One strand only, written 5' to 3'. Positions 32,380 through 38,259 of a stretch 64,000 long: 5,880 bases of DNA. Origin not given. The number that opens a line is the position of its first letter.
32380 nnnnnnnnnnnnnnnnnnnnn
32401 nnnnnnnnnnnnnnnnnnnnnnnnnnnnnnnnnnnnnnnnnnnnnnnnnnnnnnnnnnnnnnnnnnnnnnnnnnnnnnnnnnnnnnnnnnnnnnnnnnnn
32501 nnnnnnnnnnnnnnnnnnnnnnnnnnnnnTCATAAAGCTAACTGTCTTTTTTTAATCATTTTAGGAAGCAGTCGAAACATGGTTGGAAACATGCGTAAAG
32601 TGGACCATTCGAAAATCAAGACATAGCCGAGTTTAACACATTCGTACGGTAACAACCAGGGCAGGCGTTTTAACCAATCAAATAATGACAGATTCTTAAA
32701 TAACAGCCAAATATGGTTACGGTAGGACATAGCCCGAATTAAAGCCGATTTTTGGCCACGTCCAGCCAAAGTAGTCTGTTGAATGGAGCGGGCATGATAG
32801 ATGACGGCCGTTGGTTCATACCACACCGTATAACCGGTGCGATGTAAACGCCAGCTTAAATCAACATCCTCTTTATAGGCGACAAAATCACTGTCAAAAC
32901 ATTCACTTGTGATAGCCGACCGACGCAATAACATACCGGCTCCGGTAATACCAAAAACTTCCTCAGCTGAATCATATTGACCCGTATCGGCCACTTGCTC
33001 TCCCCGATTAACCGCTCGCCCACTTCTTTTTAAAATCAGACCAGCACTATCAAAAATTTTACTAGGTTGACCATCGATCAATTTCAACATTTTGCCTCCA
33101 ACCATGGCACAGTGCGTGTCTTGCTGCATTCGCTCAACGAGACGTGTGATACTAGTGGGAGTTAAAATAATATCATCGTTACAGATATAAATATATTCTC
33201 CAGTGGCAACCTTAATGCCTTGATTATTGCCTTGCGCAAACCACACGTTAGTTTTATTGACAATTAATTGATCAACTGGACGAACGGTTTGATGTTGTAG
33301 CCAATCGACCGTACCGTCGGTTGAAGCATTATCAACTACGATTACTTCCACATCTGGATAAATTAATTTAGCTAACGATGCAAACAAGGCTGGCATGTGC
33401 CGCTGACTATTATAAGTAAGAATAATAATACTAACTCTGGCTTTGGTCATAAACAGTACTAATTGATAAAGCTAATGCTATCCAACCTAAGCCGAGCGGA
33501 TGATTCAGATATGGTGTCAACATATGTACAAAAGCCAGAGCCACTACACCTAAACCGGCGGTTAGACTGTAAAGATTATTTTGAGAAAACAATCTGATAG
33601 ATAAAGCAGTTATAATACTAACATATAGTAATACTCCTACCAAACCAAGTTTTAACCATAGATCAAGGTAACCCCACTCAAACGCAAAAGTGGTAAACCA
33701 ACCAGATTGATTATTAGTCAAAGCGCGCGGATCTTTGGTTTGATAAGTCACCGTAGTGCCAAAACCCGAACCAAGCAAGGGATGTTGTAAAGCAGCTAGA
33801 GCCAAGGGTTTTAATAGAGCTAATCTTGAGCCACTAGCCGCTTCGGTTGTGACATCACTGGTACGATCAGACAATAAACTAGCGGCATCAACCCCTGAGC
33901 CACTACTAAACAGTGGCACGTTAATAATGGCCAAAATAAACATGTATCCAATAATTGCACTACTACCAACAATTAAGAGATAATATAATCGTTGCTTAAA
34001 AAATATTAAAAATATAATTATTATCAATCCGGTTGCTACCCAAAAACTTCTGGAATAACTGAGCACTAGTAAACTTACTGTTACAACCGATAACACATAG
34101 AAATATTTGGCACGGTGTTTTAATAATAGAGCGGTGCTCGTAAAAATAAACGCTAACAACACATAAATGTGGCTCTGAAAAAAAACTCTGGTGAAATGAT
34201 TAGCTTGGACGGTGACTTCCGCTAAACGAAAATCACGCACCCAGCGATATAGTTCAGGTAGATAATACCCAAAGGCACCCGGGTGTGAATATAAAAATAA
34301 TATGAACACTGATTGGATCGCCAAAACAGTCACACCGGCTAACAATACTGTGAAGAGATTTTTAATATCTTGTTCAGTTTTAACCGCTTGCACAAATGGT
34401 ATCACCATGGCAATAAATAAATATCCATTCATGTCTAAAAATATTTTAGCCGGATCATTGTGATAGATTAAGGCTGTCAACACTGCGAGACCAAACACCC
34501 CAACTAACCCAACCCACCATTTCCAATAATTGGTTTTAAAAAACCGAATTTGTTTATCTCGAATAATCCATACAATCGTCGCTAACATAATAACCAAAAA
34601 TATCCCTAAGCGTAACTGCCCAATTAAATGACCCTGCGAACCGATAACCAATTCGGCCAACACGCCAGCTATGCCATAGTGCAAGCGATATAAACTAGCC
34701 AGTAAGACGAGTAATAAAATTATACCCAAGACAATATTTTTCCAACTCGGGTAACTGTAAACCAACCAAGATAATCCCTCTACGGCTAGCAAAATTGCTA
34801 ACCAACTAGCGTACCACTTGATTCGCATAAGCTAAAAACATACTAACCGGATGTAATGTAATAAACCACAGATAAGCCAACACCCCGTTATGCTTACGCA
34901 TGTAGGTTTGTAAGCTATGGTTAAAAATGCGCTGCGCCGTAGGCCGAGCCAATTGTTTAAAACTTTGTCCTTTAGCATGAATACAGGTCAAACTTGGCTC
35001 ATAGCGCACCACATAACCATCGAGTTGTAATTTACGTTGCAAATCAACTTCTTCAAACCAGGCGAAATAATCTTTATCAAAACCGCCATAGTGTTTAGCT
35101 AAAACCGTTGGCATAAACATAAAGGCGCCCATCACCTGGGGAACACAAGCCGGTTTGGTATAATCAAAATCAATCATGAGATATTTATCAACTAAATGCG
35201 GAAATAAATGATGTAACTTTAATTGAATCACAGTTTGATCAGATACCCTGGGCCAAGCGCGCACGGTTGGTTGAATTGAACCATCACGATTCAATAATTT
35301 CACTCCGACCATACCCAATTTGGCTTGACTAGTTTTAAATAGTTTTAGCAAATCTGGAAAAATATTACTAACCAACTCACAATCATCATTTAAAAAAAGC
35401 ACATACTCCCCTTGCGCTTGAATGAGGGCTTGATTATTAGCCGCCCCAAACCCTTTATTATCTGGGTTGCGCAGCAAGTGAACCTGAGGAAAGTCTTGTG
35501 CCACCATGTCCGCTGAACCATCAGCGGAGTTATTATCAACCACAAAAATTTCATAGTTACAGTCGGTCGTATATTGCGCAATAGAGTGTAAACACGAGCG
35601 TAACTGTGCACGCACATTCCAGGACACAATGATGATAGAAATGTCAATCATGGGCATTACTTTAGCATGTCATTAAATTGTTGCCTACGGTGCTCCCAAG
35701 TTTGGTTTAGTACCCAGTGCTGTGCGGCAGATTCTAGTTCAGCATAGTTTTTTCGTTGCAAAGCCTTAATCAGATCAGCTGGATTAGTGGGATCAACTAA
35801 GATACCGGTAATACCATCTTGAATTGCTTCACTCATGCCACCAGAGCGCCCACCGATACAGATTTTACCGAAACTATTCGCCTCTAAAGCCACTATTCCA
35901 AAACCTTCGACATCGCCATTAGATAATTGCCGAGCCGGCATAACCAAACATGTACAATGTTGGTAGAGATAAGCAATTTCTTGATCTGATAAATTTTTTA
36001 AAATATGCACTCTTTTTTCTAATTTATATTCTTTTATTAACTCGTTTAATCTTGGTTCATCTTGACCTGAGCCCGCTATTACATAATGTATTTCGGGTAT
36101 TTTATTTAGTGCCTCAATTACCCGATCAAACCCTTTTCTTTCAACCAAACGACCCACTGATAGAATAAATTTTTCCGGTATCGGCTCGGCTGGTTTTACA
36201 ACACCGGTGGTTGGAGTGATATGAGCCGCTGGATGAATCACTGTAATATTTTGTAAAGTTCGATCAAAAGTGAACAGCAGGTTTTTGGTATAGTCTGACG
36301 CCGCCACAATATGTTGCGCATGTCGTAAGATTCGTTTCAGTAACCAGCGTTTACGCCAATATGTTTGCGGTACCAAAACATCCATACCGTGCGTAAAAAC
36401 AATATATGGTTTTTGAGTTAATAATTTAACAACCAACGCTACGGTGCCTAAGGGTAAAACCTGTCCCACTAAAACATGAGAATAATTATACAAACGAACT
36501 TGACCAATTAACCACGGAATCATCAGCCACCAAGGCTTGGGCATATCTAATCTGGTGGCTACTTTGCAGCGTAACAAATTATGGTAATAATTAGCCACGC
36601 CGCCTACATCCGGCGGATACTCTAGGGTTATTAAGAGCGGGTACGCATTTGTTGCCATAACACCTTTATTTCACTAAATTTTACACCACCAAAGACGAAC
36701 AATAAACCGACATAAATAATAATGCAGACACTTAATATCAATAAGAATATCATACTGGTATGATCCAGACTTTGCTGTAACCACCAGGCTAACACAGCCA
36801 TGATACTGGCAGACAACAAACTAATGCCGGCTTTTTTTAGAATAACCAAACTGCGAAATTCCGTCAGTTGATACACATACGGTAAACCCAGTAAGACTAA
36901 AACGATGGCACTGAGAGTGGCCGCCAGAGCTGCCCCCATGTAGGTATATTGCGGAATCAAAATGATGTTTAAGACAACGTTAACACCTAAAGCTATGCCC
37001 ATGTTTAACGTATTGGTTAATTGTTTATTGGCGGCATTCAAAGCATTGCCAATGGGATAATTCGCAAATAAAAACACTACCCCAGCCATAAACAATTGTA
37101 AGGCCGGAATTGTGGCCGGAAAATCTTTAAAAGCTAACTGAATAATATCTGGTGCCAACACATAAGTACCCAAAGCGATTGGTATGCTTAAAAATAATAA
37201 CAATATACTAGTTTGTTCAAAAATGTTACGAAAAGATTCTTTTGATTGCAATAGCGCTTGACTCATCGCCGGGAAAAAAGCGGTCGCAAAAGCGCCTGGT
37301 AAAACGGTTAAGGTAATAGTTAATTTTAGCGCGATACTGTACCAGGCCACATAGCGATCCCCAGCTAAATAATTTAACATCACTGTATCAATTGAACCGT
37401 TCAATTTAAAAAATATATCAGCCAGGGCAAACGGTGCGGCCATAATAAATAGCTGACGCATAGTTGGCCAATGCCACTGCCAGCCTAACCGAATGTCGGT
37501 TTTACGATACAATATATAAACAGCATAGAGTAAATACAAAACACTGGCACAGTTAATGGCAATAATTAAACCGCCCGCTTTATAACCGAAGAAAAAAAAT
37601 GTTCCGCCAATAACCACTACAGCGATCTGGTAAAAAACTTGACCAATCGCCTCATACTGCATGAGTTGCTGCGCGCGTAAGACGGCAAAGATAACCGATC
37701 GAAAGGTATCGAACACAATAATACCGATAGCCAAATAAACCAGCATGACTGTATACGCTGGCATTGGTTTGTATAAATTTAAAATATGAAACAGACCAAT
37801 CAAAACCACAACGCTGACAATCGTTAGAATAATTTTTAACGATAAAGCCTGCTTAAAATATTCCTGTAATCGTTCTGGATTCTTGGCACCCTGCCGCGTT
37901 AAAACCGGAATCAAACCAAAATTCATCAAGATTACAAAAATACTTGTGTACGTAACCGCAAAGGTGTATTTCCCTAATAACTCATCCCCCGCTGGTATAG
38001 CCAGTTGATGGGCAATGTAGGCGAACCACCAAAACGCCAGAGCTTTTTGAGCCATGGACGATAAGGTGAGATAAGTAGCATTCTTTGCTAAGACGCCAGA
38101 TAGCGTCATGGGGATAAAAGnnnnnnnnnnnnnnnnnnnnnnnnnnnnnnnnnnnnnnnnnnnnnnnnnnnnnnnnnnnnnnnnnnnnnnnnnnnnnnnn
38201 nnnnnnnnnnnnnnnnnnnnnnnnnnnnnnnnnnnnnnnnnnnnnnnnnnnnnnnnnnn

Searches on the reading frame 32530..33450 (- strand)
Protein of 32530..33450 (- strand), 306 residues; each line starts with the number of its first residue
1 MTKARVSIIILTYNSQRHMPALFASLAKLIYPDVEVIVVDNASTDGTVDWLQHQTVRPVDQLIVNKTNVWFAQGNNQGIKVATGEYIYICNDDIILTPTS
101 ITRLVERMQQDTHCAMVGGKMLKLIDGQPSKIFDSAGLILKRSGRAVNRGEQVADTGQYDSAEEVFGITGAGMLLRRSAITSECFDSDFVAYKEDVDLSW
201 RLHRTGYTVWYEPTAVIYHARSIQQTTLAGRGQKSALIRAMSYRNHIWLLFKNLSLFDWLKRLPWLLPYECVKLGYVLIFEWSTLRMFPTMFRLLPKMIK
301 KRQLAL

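Call 3: search_protein_families(library=pfam, proteins=[window:32530-33450:-], max_evalue=0.001)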
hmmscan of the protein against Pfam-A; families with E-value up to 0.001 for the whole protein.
window:32530-33450:- (306 aa): 4 families
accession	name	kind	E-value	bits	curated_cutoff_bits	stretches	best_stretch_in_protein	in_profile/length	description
PF00535.33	Glycos_transf_2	-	1.6e-22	80.7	23.3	1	7-116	1-112/168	Glycosyl transferase family 2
PF13641.12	Glyco_tranf_2_3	-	3.2e-12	47.4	27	1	5-221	2-213/230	Glycosyltransferase like family 2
PF13632.12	Glyco_trans_2_3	-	1.1e-06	29.1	27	1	86-254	1-157/198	Glycosyl transferase family group 2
PF10111.15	Glyco_tranf_2_2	-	5.2e-05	23.3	27.3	1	26-223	20-220/276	Glycosyltransferase like family 2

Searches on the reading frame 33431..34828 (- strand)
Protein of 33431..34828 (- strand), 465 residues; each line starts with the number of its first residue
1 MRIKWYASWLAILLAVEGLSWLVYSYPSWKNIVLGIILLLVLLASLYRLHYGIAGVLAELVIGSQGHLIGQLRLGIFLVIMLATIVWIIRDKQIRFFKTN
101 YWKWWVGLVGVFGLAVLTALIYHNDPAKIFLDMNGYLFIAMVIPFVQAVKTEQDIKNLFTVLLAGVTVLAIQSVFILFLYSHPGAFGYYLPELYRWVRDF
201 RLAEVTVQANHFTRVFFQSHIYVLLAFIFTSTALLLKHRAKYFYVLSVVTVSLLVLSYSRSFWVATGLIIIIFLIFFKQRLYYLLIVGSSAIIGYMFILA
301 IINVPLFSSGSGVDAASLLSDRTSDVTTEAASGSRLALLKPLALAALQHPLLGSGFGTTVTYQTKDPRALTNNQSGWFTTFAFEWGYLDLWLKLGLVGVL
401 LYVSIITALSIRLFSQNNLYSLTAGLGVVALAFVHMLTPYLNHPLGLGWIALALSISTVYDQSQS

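Call 3: search_protein_families(library=pfam, proteins=[window:33431-34828:-], max_evalue=0.001)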
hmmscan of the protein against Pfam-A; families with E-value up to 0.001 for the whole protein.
window:33431-34828:- (465 aa): 1 family
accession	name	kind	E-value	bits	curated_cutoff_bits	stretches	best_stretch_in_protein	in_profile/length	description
PF04932.20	Wzy_C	-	2e-13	50.8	31.7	1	246-403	2-149/149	O-Antigen ligase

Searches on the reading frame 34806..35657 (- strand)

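Call 3: search_protein_families(library=pfam, proteins=[window:34806-35657:-], max_evalue=0.001)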
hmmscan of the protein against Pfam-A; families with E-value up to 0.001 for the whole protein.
window:34806-35657:- (283 aa): 4 families
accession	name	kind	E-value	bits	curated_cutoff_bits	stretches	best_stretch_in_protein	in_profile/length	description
PF00535.33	Glycos_transf_2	-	1.6e-24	87.2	23.3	1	7-121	1-117/168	Glycosyl transferase family 2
PF13641.12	Glyco_tranf_2_3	-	1.5e-18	68.1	27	1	6-238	3-222/230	Glycosyltransferase like family 2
PF10111.15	Glyco_tranf_2_2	-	1.7e-05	24.9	27.3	1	24-109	20-108/276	Glycosyltransferase like family 2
PF13712.12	Glyco_tranf_2_5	-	2.3e-05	24.7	27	1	68-126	39-100/210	Glycosyltransferase like family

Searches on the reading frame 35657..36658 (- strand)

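Call 3: search_protein_families(library=pfam, proteins=[window:35657-36658:-], max_evalue=0.001)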
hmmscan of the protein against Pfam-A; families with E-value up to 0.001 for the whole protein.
window:35657-36658:- (333 aa): 5 families
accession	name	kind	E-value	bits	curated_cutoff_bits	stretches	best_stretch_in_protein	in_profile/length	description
PF00534.26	Glycos_transf_1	-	2.2e-37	128.7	26.4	1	160-301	13-153/172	Glycosyl transferases group 1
PF13692.12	Glyco_trans_1_4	-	3.2e-26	92.7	27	1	163-302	2-138/142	Glycosyl transferases group 1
PF13439.12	Glyco_transf_4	-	5.9e-09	36.6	28.5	1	41-144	55-165/170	Glycosyltransferase Family 4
PF13579.12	Glyco_trans_4_4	-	2.5e-08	34.8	29.7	1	28-143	42-157/158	Glycosyl transferase 4-like domain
PF20706.3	GT4-conflict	-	0.00091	18.7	26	0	131-282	161-323/385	Family 4 Glycosyltransferase in conflict systems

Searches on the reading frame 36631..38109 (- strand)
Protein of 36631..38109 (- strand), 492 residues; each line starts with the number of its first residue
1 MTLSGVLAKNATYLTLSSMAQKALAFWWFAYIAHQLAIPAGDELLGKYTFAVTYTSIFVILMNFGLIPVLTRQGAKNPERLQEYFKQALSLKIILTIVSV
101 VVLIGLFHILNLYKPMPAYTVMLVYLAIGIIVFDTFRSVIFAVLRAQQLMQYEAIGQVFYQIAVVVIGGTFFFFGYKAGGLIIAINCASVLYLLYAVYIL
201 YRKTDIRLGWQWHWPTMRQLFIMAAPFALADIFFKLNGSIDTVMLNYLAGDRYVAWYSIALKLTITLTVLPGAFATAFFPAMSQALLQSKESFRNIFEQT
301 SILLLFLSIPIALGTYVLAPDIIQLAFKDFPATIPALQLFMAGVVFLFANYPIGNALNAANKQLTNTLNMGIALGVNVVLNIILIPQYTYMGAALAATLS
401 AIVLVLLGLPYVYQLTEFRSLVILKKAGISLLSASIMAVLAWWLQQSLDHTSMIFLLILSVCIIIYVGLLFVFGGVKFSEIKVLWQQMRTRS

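Call 3: search_protein_families(library=pfam, proteins=[window:36631-38109:-], max_evalue=0.001)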
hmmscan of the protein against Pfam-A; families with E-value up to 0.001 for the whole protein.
window:36631-38109:- (492 aa): 5 families
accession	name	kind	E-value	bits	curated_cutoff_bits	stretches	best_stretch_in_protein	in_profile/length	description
PF01943.22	Polysacc_synt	-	1.2e-25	90.9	28.2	1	7-285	1-273/274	Polysaccharide biosynthesis protein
PF03023.19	MurJ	-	2.3e-18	66.5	27.4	1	65-458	36-447/451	Lipid II flippase MurJ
PF13440.11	Polysacc_synt_3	-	5.8e-13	49.2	23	1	46-327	12-284/293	Polysaccharide biosynthesis protein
PF01554.23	MatE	-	1.6e-10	41.4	24.9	1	226-383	1-161/161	MatE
PF09198.16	T4-Gluco-transf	-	0.00019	21.7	27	1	139-218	38-114/167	Bacteriophage T4 beta-glucosyltransferase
